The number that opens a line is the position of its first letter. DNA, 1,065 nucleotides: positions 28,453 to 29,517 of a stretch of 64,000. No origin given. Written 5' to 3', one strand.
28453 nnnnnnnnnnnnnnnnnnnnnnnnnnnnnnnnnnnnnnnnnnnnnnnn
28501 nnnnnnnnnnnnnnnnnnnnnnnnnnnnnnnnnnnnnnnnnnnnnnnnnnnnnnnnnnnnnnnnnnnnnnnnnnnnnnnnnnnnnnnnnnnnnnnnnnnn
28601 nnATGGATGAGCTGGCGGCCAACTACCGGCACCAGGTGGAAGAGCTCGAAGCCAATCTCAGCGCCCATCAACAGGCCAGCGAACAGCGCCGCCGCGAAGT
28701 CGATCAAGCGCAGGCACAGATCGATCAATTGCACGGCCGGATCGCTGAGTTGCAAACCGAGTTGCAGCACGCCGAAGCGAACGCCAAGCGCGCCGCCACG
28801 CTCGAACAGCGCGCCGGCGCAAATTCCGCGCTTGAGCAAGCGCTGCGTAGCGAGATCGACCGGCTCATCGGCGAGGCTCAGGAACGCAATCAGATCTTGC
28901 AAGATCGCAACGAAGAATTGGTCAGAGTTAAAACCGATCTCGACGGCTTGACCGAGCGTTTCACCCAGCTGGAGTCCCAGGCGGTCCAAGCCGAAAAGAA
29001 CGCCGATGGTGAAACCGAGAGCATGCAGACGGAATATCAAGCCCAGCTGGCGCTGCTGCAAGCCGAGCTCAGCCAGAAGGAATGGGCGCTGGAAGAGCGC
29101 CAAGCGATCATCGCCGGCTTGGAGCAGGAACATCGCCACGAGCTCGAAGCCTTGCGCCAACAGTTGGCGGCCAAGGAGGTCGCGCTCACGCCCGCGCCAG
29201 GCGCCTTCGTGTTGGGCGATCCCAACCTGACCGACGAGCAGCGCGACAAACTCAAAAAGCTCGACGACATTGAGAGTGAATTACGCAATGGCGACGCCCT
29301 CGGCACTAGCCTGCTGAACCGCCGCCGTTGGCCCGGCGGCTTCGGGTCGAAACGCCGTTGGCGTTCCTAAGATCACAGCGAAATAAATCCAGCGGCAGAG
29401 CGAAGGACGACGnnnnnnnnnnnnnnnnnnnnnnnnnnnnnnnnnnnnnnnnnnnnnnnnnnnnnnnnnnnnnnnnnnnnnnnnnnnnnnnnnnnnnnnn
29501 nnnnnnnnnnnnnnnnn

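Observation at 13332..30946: Operon of a ~1,200-aa pure coiled-coil protein plus two paralogous single-domain KaiC/RecA-like ATPases: uncharacterised system, here disrupted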

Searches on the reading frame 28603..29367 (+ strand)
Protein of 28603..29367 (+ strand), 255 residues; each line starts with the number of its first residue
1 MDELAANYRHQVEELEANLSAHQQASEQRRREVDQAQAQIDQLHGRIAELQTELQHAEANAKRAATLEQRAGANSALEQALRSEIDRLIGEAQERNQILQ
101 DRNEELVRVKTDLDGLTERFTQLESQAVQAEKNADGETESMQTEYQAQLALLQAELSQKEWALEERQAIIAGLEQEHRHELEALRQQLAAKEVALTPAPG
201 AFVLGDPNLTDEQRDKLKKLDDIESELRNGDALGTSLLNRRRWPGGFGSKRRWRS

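Call 7: search_protein_families(library=pfam, proteins=[window:28603-29367:+], max_evalue=0.01)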
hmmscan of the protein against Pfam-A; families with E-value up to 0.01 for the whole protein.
window:28603-29367:+ (255 aa): 6 families
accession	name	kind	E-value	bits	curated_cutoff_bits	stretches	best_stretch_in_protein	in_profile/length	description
PF16326.10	ABC_tran_CTD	-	0.0021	18.7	32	1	26-80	3-60/69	ABC transporter C-terminal domain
PF14282.11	FlxA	-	0.0026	18.3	26.3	1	6-72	27-90/101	FlxA-like protein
PF25026.1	Asd-4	-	0.0045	17.5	29.1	1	8-59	27-78/80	Asd-4-like domain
PF00038.26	Filament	-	0.0064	16.6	40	0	2-114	188-297/313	Intermediate filament protein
PF06810.17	Phage_scaffold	-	0.0072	16.7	35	0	77-155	28-107/170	Phage capsid assembly scaffolding protein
PF16331.10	TolA_bind_tri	-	0.0074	16.8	30.1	1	10-58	4-52/76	TolA binding protein trimerisation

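Call 11: search_protein_families(library=ncbifam, proteins=[window:28603-29367:+], max_evalue=0.01)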
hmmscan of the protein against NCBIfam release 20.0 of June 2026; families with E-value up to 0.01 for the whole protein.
window:28603-29367:+ (255 aa): 10 families
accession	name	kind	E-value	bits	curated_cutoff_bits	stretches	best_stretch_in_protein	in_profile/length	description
TIGR02168.1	SMC_prok_B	equivalog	1.4e-05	23.1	567.35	1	9-186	706-949/1181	chromosome segregation protein SMC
TIGR02169.1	SMC_prok_A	equivalog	0.00012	20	729.4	1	9-185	301-480/1165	chromosome segregation protein SMC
NF045487.1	ASRP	equivalog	0.00017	20.4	300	1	9-132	354-474/593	archaea-specific SMC-related protein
NF008180.0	PRK10929.1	equivalog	0.00025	19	809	1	9-193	44-217/1109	miniconductance mechanosensitive channel MscM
NF045780.1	TrlF_fam_ATP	equivalog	0.00045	19.1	350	1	14-189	498-679/944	TrlF family AAA-like ATPase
NF003034.1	PRK03918.1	equivalog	0.00074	17.6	700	1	11-186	232-408/878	DNA double-strand break repair ATPase Rad50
NF002572.0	PRK02224.1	equivalog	0.0012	17.2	1087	1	9-226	390-600/888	DNA double-strand break repair ATPase Rad50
NF001962.0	PRK00736.1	equivalog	0.0016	18.2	72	0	107-130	37-60/69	hypothetical protein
NF047515.1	SpiroCoCo_C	equivalog_domain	0.003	16.8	125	1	17-119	152-250/313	SpiroCoCo family coiled-coil protein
TIGR04523.1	Mplasa_alph_rch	subfamily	0.0054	14.7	270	0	10-227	342-547/745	helix-rich protein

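Call 74: predict_structure(protein=window:28756-29367:+)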
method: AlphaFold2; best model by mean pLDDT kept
length: 204 residues; sequences in the alignment: 1
mean_pLDDT: 75.4   pTM: 0.50
mean pLDDT of the five models: 75.4, 72.3, 71.8, 70.3, 67.7
residues with pLDDT >= 90: 62; 70-90: 80; 50-70: 27; < 50: 35
segments of 3 or more residues with pLDDT < 50: 145-155, 181-199, 201-204
pLDDT, mean of each block of 10 residues (from residue 1): 74 74 77 86 90 93 96 91 72 93 95 92 87 79 50 51 72 66 43 44 40
secondary structure, 60 per line:
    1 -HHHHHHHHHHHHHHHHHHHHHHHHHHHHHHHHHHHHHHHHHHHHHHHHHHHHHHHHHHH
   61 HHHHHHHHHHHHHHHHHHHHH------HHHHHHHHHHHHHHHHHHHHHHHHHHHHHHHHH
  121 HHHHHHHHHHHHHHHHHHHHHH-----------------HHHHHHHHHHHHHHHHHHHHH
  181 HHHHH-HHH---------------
elements in order: H2-81 H88-142 H160-185

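Call 76: fold_search(model_id=the predicted structure, library=pdb)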
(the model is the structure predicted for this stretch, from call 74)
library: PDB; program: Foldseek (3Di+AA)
matches with E <= 10: 501; with E <= 0.001: 0
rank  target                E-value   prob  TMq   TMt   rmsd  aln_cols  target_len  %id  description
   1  5bw9_g                7.6e-02  0.85  0.29  0.38  23.1       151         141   14  Crystal Structure of Yeast V1-ATPase in the Autoinhibited Form (released 2016-06-08)
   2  8wjo_B                1.5e-01  0.44  0.24  0.19  26.4       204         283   15  Cryo-EM structure of 8-subunit Smc5/6 arm region (released 2024-06-26)
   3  7o3x_A                1.7e-01  0.44  0.28  0.27  27.6       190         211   17  Structural basis for VIPP1 oligomerization and maintenance of thylakoid membrane integrity (released 2021-06-30)
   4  8qbr                  1.8e-01  0.69  0.35  0.34  24.5       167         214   17  Cryo-EM structure of Vipp1 helical filament with lattice 1 (Vipp1_L1) (released 2024-09-18)
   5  8i21_A                1.9e-01  0.41  0.30  0.24  29.2       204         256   13  Cryo-EM structure of 6-subunit Smc5/6 arm region (released 2024-06-26)
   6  3k29                  2.5e-01  0.96  0.47  0.57  28.9       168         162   15  Structure of a putative YscO homolog CT670 from Chlamydia trachomatis (released 2009-10-13)
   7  6wa9_L                2.8e-01  1.00  0.36  0.83   1.7        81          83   15  Structure of the Chlamydia pneumoniae CdsV and CdsO protein complex (released 2020-09-30)
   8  8ovw_U                3.0e-01  0.44  0.27  0.29  34.5       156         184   17  Cryo-EM structure of CBF1-CCAN bound topologically to centromeric DNA (released 2023-08-09)
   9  5bw9_G                3.8e-01  0.51  0.29  0.38  15.6       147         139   14  Crystal Structure of Yeast V1-ATPase in the Autoinhibited Form (released 2016-06-08)
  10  3plt_A                4.3e-01  0.75  0.43  0.41  10.4       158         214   14  Crystal structure of Lsp1 from Saccharomyces cerevisiae (released 2011-06-22)
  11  9s9k_B                4.3e-01  0.51  0.33  0.38  25.7       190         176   15  S. islandicus CdvB (semi open) (released 2026-01-28)
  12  8qbw                  4.3e-01  0.35  0.32  0.30  29.1       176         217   15  Cryo-EM structure of Vipp1-deltaH6_aa1-219 helical filament with lattice 3 (Vipp1-deltaH6_L3) (released 2024-09-11)
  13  7tva_A                4.9e-01  0.98  0.62  0.24   4.9       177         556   18  Stat5a Core in complex with AK2292 (released 2023-02-15)
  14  7ubt                  4.9e-01  0.97  0.57  0.23   5.6       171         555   18  Stat5a Core in complex with Compound 18 (released 2023-02-15)
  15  9s9k_A                4.9e-01  0.44  0.33  0.37  26.1       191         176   15  S. islandicus CdvB (semi open) (released 2026-01-28)
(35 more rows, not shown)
